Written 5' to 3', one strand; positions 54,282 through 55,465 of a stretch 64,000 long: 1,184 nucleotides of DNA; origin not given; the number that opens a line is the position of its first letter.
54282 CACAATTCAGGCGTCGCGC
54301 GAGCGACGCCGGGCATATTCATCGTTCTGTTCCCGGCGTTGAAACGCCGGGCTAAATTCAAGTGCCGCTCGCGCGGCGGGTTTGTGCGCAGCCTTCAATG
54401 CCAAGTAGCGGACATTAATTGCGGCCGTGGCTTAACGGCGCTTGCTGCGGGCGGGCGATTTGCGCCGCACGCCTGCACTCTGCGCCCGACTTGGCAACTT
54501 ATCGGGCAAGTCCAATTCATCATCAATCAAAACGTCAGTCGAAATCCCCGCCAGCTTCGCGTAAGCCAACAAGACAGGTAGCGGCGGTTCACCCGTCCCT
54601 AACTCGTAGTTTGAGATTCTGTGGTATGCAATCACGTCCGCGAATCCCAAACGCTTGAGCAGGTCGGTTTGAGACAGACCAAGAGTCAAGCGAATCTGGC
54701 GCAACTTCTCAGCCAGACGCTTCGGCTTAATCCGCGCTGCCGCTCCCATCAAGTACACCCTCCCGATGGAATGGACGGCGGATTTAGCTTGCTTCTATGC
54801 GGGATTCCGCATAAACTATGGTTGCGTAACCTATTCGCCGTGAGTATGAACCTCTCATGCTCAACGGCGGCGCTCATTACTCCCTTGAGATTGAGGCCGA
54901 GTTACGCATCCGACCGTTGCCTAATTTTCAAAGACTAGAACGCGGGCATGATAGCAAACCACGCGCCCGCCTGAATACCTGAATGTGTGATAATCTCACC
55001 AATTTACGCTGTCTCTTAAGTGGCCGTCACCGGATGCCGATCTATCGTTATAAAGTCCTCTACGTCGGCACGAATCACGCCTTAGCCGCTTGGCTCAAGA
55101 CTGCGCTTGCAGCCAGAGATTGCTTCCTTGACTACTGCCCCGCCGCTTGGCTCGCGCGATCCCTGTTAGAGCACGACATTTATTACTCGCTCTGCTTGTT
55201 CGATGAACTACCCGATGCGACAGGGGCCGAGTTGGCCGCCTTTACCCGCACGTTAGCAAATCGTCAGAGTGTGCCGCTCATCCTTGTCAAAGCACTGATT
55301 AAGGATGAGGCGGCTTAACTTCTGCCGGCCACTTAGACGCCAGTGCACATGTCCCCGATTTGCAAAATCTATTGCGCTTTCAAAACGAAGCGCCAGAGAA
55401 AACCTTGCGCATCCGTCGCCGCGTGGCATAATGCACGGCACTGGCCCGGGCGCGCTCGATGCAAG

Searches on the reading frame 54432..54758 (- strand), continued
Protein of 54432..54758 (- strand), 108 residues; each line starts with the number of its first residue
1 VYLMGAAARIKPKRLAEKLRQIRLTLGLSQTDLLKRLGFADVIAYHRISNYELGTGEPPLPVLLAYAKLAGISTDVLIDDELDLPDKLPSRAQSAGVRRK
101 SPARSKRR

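Call 77: find_encoding_contigs(protein=P0208, flank=6000, max_places=3)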
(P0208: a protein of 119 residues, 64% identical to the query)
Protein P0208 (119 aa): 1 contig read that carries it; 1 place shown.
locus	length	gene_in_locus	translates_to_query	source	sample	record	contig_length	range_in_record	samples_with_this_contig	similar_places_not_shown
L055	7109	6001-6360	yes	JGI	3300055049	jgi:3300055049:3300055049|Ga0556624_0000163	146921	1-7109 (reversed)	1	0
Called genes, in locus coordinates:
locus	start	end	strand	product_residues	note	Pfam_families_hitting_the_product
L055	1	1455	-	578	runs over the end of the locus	PF02417:Chromate_transp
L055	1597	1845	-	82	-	-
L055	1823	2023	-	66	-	-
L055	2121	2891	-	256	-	PF04072:LCM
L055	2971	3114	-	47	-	-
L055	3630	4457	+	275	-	-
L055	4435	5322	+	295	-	-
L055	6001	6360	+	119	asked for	-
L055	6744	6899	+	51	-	-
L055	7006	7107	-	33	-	?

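Call 78: find_encoding_contigs(protein=P0247, flank=6000, max_places=3)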
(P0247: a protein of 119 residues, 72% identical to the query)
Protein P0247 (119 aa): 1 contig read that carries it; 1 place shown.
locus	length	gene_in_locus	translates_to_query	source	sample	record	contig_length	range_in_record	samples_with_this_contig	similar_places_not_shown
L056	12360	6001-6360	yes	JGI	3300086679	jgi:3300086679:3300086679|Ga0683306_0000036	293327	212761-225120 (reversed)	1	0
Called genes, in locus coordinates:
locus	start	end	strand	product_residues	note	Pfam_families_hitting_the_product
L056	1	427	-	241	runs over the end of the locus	PF02517:Rce1-like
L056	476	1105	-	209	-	PF13360:PQQ_2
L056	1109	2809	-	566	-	PF02417:Chromate_transp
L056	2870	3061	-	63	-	-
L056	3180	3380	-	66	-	-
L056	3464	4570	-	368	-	PF00144:Beta-lactamase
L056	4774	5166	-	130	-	-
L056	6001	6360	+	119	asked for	-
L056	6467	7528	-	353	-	-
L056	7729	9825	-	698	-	PF00580:UvrD-helicase, PF01443:Viral_helicase1 (faint), PF13245:AAA_19, PF13604:AAA_30 (faint), PF13361:UvrD_C, PF13538:UvrD_C_2 (weak)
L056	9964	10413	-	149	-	-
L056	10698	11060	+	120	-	PF05899:Cupin_3 (faint), PF07883:Cupin_2 (weak)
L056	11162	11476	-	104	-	PF13441:Gly-zipper_YMGG (faint)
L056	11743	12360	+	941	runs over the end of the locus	PF00069:Pkinase, PF07714:PK_Tyr_Ser-Thr, PF07676:PD40, PF26549:Tricorn_N, PF26550:Tricorn_2nd, PF26549:Tricorn_N, PF26550:Tricorn_2nd, PF26549:Tricorn_N, +6 more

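Call 89: search_protein_families(library=pfam, proteins=[L054:3001-3444:+, L033:10731-11084:+, P0183, P0169], max_evalue=1)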
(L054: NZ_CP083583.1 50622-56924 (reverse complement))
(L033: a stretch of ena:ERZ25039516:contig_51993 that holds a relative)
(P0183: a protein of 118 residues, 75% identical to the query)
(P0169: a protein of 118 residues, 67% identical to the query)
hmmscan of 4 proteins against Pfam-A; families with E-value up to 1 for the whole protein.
L054:3001-3444:+ (148 aa): 0 families

L033:10731-11084:+ (118 aa): 4 families
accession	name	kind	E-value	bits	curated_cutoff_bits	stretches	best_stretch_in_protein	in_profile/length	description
PF19801.4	DUF6284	-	0.1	13.1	27.4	1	34-87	23-74/86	Family of unknown function (DUF6284)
PF02996.22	Prefoldin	-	0.13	12.6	23.2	1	36-70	5-39/120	Prefoldin subunit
PF16808.10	PKcGMP_CC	-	0.25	11.4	35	1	36-53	17-34/35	Coiled-coil N-terminus of cGMP-dependent protein kinase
PF01496.24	V_ATPase_I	-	0.31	9.4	30.7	1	32-105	67-137/815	V-type ATPase 116kDa subunit family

P0183 (118 aa): 3 families
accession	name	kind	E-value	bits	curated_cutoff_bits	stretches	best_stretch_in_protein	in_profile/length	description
PF19801.4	DUF6284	-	2e-05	24.9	27.4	1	32-87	20-74/86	Family of unknown function (DUF6284)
PF05837.17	CENP-H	-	0.0094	16.3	29.9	1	35-87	83-135/202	Centromere protein H (CENP-H)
PF02996.22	Prefoldin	-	0.06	13.7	23.2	1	37-70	6-40/120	Prefoldin subunit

P0169 (118 aa): 7 families
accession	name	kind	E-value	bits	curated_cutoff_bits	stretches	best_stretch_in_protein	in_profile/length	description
PF11336.14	DUF3138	-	0.0071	15.5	27.3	1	38-114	22-98/525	Protein of unknown function (DUF3138)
PF03483.22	B3_4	-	0.0092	16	29.3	1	33-94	55-112/174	B3/4 domain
PF16808.10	PKcGMP_CC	-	0.012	15.6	35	1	36-53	17-34/35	Coiled-coil N-terminus of cGMP-dependent protein kinase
PF08286.16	Spc24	-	0.021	15.5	25.3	1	35-80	12-54/109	Spc24 subunit of Ndc80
PF02996.22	Prefoldin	-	0.039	14.3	23.2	1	36-74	5-43/120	Prefoldin subunit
PF01496.24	V_ATPase_I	-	0.085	11.2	30.7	1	33-103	68-135/815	V-type ATPase 116kDa subunit family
PF07544.18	Med9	-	0.1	13.1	26.9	1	31-81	16-66/80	RNA polymerase II transcription mediator complex subunit 9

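Call 90: search_solved_structures(query=A3, max_evalue=1)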
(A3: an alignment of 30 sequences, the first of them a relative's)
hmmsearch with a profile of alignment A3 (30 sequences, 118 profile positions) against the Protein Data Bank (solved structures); distinct sequences matched with E-value up to 1: 19.
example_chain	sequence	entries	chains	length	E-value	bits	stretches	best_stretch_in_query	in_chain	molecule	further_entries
6ulw_A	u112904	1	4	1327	0.073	16.2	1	20-87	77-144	Amino acid adenylation domain-containing protein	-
5zhy_A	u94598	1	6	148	0.12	15.5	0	31-75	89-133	Spike glycoprotein, Spike glycoprotein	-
7x5d_A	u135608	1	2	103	0.15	15.2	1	37-83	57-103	Lamin-A/C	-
9tlt_A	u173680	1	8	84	0.16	15.1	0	28-69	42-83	Sc-apCC-2-KLHL20-4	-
1sig_A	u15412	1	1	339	0.17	15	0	38-77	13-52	RNA POLYMERASE PRIMARY SIGMA FACTOR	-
6ulx_A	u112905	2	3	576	0.24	14.6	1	26-87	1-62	Amino acid adenylation domain-containing protein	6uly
6nqw_A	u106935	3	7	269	0.37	13.9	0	76-99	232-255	Flagellar coiling protein A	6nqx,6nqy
8vj1_A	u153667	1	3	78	0.38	13.9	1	33-94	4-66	Telomere resolvase ResT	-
6pwb_AL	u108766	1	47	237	0.39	13.9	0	76-98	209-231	Flagellar coiling protein A (FcpA)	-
4c7n_B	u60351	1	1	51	0.48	13.6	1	35-77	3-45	SYNTHETIC ALPHA-HELIX, IM10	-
10lm_L1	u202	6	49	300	0.51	13.5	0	76-99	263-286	Flagellar Coiling Protein FcpA | Bacterial flagellar sheath protein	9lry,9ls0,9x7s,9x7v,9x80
5odw_C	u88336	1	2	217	0.55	13.4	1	48-90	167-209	Pyocin-S2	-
7q83_B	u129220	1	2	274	0.57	13.3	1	25-80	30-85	Protein SSO2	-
3gaa_A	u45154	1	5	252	0.7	13.1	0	16-79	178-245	uncharacterized protein Ta1441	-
3iyd_F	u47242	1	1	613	0.7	13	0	38-77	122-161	RNA polymerase sigma factor rpoD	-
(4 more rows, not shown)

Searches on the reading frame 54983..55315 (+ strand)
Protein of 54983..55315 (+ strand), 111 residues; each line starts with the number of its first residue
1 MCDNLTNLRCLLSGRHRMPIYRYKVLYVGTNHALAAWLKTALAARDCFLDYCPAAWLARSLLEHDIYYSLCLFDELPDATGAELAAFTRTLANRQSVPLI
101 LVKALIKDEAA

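Call 34: search_protein_families(library=pfam, proteins=[window:54983-55315:+], max_evalue=0.01)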
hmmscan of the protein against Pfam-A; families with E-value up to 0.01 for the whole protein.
window:54983-55315:+ (111 aa): 0 families
